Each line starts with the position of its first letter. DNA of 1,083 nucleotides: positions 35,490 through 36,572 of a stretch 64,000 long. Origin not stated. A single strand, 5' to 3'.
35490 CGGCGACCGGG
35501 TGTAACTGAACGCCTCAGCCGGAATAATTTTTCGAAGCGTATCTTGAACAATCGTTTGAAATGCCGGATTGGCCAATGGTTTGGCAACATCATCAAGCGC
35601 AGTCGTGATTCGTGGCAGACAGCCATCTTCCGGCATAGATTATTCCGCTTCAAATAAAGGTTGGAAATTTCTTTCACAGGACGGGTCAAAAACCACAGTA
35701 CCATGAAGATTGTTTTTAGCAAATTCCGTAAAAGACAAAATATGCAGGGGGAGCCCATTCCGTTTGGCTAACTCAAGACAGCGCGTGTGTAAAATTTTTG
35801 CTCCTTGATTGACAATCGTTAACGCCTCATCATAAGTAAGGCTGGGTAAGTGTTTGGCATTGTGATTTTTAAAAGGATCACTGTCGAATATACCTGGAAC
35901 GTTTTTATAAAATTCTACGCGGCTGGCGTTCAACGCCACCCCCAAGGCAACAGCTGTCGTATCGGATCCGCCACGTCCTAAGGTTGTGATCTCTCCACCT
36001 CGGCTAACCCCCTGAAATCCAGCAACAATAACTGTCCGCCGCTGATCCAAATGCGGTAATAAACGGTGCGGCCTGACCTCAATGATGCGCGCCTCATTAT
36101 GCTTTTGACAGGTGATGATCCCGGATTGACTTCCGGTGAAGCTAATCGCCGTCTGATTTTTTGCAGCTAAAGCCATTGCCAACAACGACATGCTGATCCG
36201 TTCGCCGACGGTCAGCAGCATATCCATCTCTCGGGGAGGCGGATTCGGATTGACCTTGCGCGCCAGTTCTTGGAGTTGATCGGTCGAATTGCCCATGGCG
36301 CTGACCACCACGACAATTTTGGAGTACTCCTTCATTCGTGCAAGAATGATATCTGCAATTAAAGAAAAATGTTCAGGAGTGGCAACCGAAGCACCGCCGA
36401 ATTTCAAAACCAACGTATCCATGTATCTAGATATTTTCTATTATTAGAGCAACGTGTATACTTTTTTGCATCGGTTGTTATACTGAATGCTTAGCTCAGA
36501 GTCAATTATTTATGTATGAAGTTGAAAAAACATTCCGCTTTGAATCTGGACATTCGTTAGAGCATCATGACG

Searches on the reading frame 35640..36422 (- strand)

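Call 79: search_protein_families(library=ncbifam, proteins=[window:35640-36422:-], max_evalue=0.00001)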
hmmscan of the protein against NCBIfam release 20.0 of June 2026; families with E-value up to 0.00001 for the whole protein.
window:35640-36422:- (260 aa): 25 families
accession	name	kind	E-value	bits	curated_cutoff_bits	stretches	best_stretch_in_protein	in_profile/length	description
NF005153.0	PRK06635.1-1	equivalog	8.5e-85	285.3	585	1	1-246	1-243/421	aspartate kinase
NF005656.0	PRK07431.1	equivalog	6.2e-84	282.6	657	1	1-246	1-244/587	aspartate kinase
NF005154.0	PRK06635.1-2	equivalog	6.6e-82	276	376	1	2-246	2-243/407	aspartate kinase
NF005156.0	PRK06635.1-5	equivalog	8.1e-80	268.5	594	1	1-234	1-234/411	aspartate kinase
TIGR00657.1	asp_kinases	subfamily_domain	2e-75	254.6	208.7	2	63-247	103-285/442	aspartate kinase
NF005155.0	PRK06635.1-4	equivalog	1.4e-74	251.5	346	1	2-245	2-241/407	aspartate kinase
TIGR00656.1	asp_kin_monofn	equivalog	7.8e-74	249.1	402.25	1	1-246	1-249/407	aspartate kinase, monofunctional class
NF006068.0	PRK08210.1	equivalog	2e-71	241.3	474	1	1-245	1-246/405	aspartate kinase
NF006459.0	PRK08841.1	equivalog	4.9e-68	229.9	535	1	3-249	5-247/395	aspartate kinase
NF005161.0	PRK06635.2-5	equivalog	6.4e-64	216.3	586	1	2-228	4-229/402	aspartate kinase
NF004938.0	PRK06291.1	equivalog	1.2e-51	175.8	528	2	63-246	119-303/468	aspartate kinase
NF005157.0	PRK06635.2-1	equivalog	1.7e-46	158.9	832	1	5-228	6-228/401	aspartate kinase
NF005158.0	PRK06635.2-2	equivalog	2.4e-44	151.9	717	1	2-237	2-238/401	aspartate kinase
NF006570.0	PRK09084.1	equivalog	1.7e-39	136.2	455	2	64-245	110-291/452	lysine-sensitive aspartokinase 3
NF006959.0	PRK09436.1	equivalog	2.3e-39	135.1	726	2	66-244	119-295/819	bifunctional aspartate kinase/homoserine dehydrogenase I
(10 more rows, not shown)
